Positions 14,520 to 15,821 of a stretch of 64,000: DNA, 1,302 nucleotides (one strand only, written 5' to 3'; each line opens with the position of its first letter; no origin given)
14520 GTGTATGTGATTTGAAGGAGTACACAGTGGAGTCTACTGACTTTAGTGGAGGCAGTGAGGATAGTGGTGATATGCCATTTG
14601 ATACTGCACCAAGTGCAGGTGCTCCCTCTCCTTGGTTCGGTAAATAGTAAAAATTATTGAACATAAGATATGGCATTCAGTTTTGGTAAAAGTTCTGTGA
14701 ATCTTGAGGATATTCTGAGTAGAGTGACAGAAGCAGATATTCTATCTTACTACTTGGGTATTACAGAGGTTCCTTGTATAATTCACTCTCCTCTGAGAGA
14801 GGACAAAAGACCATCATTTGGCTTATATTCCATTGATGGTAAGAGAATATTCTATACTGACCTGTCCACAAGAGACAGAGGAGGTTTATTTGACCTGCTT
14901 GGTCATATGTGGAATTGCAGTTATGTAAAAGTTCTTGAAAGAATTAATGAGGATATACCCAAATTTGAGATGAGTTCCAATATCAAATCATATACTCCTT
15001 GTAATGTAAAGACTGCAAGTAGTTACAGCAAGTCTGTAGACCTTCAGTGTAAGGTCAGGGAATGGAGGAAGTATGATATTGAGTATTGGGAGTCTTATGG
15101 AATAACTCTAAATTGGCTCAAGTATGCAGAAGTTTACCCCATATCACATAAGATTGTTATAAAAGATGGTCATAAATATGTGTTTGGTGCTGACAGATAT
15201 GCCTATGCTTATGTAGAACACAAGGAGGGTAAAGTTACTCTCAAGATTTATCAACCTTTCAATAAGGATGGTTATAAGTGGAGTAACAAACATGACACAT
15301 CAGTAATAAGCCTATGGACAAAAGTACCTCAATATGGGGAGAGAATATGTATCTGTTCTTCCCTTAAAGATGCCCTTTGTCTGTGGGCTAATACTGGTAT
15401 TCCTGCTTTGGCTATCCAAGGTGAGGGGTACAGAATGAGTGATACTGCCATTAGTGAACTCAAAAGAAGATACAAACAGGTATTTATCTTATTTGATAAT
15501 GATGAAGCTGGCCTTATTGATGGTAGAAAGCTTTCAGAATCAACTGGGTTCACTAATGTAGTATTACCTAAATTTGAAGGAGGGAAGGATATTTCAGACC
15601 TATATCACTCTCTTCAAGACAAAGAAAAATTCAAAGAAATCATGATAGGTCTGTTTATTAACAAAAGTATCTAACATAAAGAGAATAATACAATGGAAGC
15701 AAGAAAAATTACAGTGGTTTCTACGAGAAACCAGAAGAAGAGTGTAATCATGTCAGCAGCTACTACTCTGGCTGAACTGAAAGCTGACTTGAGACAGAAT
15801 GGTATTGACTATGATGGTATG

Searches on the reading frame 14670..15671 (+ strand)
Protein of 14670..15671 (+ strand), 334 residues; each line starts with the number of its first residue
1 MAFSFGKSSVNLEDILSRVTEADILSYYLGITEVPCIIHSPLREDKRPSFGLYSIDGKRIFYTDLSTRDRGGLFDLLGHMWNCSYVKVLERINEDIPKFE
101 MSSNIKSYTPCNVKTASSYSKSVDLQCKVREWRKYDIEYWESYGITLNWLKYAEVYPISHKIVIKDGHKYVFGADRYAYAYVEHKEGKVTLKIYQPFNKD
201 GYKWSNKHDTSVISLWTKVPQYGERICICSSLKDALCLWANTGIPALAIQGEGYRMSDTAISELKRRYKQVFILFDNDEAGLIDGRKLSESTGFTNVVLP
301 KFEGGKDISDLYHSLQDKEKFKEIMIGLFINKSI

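Call 85: search_protein_families(library=pfam, proteins=[window:14670-15671:+], max_evalue=0.001)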
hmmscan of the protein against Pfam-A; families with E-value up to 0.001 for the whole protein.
window:14670-15671:+ (334 aa): 1 family
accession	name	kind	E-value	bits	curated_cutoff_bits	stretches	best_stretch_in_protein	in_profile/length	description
PF13155.12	Toprim_2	-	2e-05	25.3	22.1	1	227-310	1-86/88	Toprim-like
